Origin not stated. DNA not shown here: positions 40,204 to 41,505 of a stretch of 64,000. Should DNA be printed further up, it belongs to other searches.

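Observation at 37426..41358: hcrCAB-like molybdoenzyme whose FAD subunit carries an HcrB-type four-cysteine insertion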

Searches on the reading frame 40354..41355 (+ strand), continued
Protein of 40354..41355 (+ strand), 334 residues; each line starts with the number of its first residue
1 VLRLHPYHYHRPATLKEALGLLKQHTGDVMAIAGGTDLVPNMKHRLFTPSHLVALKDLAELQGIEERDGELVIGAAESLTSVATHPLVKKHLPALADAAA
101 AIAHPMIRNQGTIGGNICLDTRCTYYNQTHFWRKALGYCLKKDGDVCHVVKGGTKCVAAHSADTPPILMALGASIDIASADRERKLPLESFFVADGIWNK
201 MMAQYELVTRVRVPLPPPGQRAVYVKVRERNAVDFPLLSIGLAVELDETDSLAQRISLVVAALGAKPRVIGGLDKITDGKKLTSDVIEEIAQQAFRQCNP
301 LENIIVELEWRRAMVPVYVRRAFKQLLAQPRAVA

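Call 91: find_encoding_contigs(protein=P0122, flank=9000, max_places=2)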
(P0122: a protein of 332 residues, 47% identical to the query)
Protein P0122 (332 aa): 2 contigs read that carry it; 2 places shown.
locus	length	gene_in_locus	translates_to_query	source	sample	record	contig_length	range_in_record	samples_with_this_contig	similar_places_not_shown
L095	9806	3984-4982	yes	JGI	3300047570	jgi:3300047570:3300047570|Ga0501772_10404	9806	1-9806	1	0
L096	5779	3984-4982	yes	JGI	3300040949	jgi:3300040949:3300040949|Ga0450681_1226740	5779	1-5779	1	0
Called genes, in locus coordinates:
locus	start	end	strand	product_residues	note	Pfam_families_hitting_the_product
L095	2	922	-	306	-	PF16697:Yop-YscD_cpl, PF00498:FHA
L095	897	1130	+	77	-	-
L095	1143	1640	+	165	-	PF00111:Fer2 (faint), PF01799:Fer2_2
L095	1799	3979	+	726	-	PF01315:Ald_Xan_dh_C, PF02738:MoCoBD_1, PF20256:MoCoBD_2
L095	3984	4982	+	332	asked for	PF00941:FAD_binding_5, PF03450:CO_deh_flav_C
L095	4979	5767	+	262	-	PF02625:XdhC_CoxI, PF13478:XdhC_C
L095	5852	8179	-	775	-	PF17678:Glyco_hydro_92N, PF07971:Glyco_hydro_92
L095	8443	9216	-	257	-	PF00378:ECH_1, PF16113:ECH_2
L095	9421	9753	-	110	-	PF00378:ECH_1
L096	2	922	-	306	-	PF16697:Yop-YscD_cpl, PF00498:FHA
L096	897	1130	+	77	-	-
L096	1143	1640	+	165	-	PF00111:Fer2 (faint), PF01799:Fer2_2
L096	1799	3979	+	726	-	PF01315:Ald_Xan_dh_C, PF02738:MoCoBD_1, PF20256:MoCoBD_2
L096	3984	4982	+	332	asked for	PF00941:FAD_binding_5, PF03450:CO_deh_flav_C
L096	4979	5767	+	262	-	PF02625:XdhC_CoxI, PF13478:XdhC_C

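Call 92: find_encoding_contigs(protein=P0128, flank=9000, max_places=2)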
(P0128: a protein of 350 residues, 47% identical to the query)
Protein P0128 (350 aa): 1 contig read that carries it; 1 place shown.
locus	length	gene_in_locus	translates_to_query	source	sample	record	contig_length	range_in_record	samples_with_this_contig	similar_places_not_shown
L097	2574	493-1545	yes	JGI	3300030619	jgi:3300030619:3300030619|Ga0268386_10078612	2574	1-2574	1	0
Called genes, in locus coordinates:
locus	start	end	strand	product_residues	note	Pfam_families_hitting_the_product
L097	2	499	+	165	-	?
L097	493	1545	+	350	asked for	PF00941:FAD_binding_5, PF03450:CO_deh_flav_C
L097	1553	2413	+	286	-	PF02625:XdhC_CoxI, PF13478:XdhC_C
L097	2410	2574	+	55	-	?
